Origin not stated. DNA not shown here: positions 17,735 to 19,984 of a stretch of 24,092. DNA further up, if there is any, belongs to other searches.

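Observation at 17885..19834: Sodium:solute symporter fused to tandem winged-helix domains: candidate one-component membrane transceptor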

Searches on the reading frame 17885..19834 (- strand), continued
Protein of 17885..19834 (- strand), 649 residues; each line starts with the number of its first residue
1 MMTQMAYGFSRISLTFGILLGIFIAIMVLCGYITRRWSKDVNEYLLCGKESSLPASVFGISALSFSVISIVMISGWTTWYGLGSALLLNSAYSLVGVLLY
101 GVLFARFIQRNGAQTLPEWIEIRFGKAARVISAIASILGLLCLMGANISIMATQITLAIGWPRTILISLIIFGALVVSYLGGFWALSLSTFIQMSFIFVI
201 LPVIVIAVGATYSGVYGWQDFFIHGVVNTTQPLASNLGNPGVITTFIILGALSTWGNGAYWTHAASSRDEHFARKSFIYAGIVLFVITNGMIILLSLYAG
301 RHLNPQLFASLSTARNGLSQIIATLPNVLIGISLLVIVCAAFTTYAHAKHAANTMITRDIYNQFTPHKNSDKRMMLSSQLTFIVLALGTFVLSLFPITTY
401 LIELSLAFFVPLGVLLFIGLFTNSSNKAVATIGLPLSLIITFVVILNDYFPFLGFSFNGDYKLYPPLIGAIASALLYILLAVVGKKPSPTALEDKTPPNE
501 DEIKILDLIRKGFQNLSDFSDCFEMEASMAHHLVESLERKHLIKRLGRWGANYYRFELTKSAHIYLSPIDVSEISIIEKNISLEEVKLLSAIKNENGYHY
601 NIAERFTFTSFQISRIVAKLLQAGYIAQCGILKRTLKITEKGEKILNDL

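Call 68: fold_search(model_id=the predicted structure, library=pdb)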
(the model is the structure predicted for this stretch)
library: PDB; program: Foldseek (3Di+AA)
matches with E <= 10: 1096; with E <= 0.001: 130
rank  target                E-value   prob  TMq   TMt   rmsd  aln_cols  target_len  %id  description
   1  5nva                  1.7e-14  1.00  0.61  0.82   3.9       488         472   16  Substrate-bound outward-open state of a Na+-coupled sialic acid symporter reveals a novel Na+-site (released 2018-04-04)
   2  5nv9                  9.7e-14  1.00  0.61  0.81   4.0       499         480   15  Substrate-bound outward-open state of a Na+-coupled sialic acid symporter reveals a novel Na+-site (released 2018-04-04)
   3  7vsi_A                1.0e-13  1.00  0.63  0.69   5.7       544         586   16  Structure of human SGLT2-MAP17 complex bound with empagliflozin (released 2021-12-15)
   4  8j74_A                3.7e-13  1.00  0.62  0.77   4.0       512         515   18  Human high-affinity choline transporter CHT1 in the HC-3-bound outward-facing open conformation, dimeric state (released 2024-04-03)
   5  9bim                  4.0e-13  1.00  0.63  0.79   3.5       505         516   18  Cryo-EM structure of human CHT1 in the HC-3 bound outward-facing state (released 2024-11-06)
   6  8hez_A                6.7e-13  1.00  0.62  0.69   4.2       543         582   17  Structure of human SGLT2-MAP17 complex with Dapagliflozin (released 2023-11-15)
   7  8hb0_A                7.7e-13  1.00  0.63  0.69   4.7       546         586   16  Structure of human SGLT2-MAP17 complex with TA1887 (released 2023-11-01)
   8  8hg7_A                1.1e-12  1.00  0.61  0.67   4.9       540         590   18  Structure of human SGLT2-MAP17 complex with Sotagliflozin (released 2023-11-15)
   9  7wmv_A                4.7e-12  1.00  0.63  0.67   4.5       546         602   18  Structure of human SGLT1-MAP17 complex bound with LX2761 (released 2022-11-16)
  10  8zqp_A                6.0e-12  1.00  0.60  0.82   4.6       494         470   17  Human high-affinity choline transporter CHT1 bound to ML352 under NaCl condition, with sodium ion coordinated. (released 2024-12-04)
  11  7ynj_A                3.2e-11  1.00  0.59  0.67   5.1       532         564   16  Structure of human SGLT2-MAP17 complex bound with substrate AMG in the occluded conformation (released 2023-05-31)
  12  7uuz                  3.8e-11  1.00  0.62  0.78   4.1       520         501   14  Structure of the sodium/iodide symporter (NIS) in complex with perrhenate and sodium (released 2022-12-21)
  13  7yni_A                6.4e-11  1.00  0.57  0.65   6.0       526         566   17  Structure of human SGLT1-MAP17 complex bound with substrate 4D4FDG in the occluded conformation (released 2023-05-31)
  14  9kkw_A                7.6e-11  1.00  0.56  0.64   5.6       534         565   17  Structure of hSGLT2-MAP17 complex in the substrate-free inward-facing conformation in the presence of sodium (released 2025-09-03)
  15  9kmn_A                9.9e-11  1.00  0.56  0.63   5.3       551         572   16  Structure of hSGLT2-MAP17 complex in the substrate-bound inward-facing conformation (released 2025-09-03)
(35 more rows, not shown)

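Call 74: find_encoding_contigs(protein=P0022, flank=6000, max_places=3)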
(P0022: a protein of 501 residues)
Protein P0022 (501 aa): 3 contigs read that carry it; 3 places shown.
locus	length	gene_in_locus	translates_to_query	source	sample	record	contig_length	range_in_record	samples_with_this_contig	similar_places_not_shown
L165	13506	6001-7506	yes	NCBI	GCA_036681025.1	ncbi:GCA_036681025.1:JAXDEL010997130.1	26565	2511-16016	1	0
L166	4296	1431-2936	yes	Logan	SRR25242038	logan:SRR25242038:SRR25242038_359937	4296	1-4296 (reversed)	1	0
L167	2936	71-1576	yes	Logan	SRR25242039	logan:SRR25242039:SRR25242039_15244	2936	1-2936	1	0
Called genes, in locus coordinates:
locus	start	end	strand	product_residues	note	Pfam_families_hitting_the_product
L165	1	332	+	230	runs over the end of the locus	PF04542:Sigma70_r2, PF04545:Sigma70_r4, PF01381:HTH_3 (weak)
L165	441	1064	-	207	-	PF00440:TetR_N, PF08359:TetR_C_4, PF17932:TetR_C_24 (weak)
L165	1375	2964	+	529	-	PF00501:AMP-binding, PF13193:AMP-binding_C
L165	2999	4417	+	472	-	PF08541:ACP_syn_III_C (weak), PF01796:OB_ChsH2_C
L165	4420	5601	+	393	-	PF00108:Thiolase_N, PF22691:Thiolase_C_1, PF02803:Thiolase_C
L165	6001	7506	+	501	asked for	PF00474:SSF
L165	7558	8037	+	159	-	-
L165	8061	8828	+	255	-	PF04199:Cyclase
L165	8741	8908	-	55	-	-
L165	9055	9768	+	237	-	PF00440:TetR_N, PF21303:TetR_C_39 (weak)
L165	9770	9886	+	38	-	-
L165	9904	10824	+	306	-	PF00005:ABC_tran, PF13304:AAA_21 (weak), PF13732:DrrA1-3_C (weak)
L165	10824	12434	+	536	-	-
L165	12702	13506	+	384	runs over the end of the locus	PF12849:PBP_like_2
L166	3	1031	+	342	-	?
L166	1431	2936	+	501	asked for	PF00474:SSF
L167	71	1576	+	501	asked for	PF00474:SSF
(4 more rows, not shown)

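Call 75: find_encoding_contigs(protein=P0032, flank=6000, max_places=3)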
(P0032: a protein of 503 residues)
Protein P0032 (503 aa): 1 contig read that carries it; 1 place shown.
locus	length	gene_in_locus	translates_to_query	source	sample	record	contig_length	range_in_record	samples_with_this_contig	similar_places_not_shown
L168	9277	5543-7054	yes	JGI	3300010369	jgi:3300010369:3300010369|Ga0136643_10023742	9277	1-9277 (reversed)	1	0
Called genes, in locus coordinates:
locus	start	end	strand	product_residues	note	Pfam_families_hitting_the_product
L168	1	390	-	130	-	?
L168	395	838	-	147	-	-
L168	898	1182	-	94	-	PF12441:CopG_antitoxin (weak)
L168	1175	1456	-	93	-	PF04365:BrnT_toxin (weak)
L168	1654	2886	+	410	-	PF00682:HMGL-like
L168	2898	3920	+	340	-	PF00753:Lactamase_B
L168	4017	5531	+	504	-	PF00474:SSF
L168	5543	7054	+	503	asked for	PF00474:SSF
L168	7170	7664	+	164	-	-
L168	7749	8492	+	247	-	PF00106:adh_short, PF08659:KR, PF23441:SDR, PF13561:adh_short_C2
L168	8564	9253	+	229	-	PF01144:CoA_trans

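Call 76: find_encoding_contigs(protein=P0008, flank=8000, max_places=3)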
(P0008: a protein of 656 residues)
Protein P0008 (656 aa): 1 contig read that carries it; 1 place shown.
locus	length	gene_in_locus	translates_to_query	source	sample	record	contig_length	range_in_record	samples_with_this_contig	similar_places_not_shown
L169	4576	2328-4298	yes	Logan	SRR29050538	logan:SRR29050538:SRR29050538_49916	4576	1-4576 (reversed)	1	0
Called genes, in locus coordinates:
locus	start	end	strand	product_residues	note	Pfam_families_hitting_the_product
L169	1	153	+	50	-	?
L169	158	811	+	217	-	PF01128:IspD, PF12804:NTP_transf_3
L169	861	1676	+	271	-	PF00753:Lactamase_B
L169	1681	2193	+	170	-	PF14317:YcxB (faint)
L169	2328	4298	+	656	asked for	PF00474:SSF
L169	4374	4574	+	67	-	?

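Call 89: find_encoding_contigs(protein=P0002, flank=6000, max_places=2)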
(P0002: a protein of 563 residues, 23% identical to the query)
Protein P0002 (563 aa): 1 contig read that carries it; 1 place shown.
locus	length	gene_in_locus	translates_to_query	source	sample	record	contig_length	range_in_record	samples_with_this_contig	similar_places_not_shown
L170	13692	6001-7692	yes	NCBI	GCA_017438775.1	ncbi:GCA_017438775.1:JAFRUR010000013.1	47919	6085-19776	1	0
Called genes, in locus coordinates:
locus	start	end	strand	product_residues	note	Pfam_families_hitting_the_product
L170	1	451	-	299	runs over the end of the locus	PF01261:AP_endonuc_2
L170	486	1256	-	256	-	PF12804:NTP_transf_3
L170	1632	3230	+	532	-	PF01842:ACT (faint), PF00753:Lactamase_B (faint)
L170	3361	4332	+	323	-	PF00389:2-Hacid_dh, PF03446:NAD_binding_2 (faint), PF02826:2-Hacid_dh_C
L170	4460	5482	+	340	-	PF01070:FMN_dh, PF00478:IMPDH (weak), PF01645:Glu_synthase (weak)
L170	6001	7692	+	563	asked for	PF00474:SSF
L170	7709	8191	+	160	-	PF12802:MarR_2 (weak), PF14947:HTH_45 (faint)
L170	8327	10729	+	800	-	PF01315:Ald_Xan_dh_C, PF02738:MoCoBD_1, PF20256:MoCoBD_2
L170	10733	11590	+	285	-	PF00941:FAD_binding_5, PF03450:CO_deh_flav_C (weak)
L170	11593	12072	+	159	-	PF00111:Fer2 (weak), PF01799:Fer2_2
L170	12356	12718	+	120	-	PF00126:HTH_1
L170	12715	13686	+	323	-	PF00994:MoCF_biosynth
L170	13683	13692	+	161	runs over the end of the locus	PF01967:MoaC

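Call 90: find_encoding_contigs(protein=P0058, flank=6000, max_places=2)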
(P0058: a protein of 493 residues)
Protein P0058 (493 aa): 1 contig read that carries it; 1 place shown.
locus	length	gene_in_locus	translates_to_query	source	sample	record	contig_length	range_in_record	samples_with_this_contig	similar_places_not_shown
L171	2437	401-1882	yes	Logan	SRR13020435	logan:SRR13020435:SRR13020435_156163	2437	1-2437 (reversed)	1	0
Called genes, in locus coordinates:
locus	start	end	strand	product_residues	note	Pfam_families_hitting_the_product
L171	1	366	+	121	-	?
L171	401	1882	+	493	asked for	PF00474:SSF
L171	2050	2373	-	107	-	-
